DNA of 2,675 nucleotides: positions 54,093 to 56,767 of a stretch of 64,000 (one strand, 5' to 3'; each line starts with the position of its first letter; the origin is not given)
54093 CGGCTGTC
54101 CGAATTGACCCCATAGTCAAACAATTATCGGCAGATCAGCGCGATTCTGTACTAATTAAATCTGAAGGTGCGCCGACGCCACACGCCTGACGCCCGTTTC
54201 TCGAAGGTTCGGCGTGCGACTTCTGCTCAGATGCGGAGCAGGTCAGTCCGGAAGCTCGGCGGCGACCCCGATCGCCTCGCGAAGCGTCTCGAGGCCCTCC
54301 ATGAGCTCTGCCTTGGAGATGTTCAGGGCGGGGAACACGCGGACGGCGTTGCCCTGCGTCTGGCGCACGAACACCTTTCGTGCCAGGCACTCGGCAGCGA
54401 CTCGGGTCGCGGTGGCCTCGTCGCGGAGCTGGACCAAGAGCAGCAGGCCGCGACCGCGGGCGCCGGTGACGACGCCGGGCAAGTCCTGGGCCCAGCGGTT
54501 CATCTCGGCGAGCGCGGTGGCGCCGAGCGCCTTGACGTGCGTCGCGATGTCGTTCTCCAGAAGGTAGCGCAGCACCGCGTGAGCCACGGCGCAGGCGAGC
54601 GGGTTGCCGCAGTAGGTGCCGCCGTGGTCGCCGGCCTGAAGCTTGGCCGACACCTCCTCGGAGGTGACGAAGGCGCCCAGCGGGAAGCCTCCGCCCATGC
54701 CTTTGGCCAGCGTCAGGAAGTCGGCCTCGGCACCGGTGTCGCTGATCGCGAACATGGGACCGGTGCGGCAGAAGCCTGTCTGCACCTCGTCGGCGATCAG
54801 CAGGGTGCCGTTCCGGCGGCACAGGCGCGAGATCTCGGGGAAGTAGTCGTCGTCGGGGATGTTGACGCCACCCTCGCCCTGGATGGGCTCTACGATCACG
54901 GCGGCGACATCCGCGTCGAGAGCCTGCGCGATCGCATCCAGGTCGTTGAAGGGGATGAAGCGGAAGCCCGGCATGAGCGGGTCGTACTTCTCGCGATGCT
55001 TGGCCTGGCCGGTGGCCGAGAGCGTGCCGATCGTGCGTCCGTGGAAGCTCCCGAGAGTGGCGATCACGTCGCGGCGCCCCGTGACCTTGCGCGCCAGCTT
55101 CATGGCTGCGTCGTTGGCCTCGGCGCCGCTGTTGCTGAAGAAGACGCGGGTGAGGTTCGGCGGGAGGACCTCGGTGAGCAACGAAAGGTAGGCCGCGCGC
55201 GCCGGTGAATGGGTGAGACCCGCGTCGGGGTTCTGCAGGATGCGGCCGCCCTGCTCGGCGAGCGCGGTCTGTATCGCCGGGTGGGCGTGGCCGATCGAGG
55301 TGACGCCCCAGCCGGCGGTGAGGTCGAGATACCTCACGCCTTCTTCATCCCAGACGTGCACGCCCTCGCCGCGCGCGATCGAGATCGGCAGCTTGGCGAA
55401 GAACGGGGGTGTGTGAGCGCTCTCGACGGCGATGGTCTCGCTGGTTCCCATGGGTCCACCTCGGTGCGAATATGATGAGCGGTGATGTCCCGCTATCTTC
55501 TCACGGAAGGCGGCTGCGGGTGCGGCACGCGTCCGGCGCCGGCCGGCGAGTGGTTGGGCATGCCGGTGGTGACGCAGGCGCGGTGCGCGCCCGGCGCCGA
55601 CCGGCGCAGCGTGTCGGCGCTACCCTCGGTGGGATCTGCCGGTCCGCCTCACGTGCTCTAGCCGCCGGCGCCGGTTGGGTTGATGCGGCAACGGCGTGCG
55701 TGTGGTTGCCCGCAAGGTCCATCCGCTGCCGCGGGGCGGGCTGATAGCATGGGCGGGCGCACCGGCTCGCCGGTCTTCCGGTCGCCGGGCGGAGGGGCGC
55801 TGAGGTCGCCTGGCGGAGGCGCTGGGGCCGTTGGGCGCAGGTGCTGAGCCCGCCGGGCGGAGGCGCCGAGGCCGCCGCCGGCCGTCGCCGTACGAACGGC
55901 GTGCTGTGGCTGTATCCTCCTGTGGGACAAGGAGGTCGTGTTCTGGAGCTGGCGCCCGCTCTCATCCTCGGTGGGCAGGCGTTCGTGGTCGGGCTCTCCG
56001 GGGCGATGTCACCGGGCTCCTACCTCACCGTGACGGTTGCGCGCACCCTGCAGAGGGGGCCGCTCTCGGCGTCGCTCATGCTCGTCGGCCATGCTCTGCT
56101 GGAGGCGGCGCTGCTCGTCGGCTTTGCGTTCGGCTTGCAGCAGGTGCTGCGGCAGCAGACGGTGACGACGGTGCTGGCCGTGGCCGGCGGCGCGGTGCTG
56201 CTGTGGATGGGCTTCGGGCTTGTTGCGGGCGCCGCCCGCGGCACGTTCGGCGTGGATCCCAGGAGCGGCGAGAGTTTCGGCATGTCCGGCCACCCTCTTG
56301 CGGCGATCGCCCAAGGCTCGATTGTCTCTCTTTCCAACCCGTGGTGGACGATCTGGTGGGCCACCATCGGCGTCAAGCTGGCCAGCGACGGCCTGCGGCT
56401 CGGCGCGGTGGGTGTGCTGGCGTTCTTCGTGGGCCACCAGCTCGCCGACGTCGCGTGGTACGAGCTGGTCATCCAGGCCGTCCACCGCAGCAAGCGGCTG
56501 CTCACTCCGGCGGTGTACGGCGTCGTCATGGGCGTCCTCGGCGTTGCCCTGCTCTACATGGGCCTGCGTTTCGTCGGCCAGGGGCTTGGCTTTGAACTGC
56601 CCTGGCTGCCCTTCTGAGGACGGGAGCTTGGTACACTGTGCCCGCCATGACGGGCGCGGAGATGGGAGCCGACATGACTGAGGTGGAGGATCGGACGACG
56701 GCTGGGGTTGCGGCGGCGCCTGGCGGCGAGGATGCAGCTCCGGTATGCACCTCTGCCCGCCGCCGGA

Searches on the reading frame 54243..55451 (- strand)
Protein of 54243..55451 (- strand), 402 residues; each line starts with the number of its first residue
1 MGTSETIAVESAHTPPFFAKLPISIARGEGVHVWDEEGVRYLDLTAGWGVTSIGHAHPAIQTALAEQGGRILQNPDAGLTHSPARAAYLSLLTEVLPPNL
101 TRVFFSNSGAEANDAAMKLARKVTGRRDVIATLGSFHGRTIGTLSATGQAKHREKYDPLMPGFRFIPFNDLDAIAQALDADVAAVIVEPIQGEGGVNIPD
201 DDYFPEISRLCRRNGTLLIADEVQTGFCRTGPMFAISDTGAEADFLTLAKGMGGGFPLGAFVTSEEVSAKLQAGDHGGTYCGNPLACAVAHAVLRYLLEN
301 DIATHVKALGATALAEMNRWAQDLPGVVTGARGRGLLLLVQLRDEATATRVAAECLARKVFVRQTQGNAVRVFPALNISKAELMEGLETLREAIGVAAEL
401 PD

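Call 64: search_protein_families(library=pfam, proteins=[window:54243-55451:-])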
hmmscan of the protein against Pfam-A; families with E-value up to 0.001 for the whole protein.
window:54243-55451:- (402 aa): 2 families
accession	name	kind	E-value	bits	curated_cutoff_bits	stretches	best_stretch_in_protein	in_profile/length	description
PF00202.27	Aminotran_3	-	6.5e-104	348.3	30.5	1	21-394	9-403/403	Aminotransferase class-III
PF00155.27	Aminotran_1_2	-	9.1e-05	22.2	19.7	1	168-372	127-344/361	Aminotransferase class I and II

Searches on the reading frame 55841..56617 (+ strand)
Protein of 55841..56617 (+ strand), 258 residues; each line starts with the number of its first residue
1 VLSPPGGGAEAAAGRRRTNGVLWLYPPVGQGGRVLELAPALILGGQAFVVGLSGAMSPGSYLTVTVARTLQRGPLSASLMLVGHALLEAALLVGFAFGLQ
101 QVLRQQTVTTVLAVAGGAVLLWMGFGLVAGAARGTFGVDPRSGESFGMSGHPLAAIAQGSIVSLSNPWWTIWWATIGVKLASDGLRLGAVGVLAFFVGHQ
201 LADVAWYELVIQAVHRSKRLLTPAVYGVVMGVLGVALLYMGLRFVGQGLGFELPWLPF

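Call 65: search_protein_families(library=pfam, proteins=[window:55841-56617:+], max_evalue=0.01)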
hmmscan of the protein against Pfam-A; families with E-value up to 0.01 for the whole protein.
window:55841-56617:+ (258 aa): 1 family
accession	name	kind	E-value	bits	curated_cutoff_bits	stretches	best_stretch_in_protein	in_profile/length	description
PF01810.24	LysE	-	6.8e-26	91.4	25.6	1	52-246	1-191/193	LysE type translocator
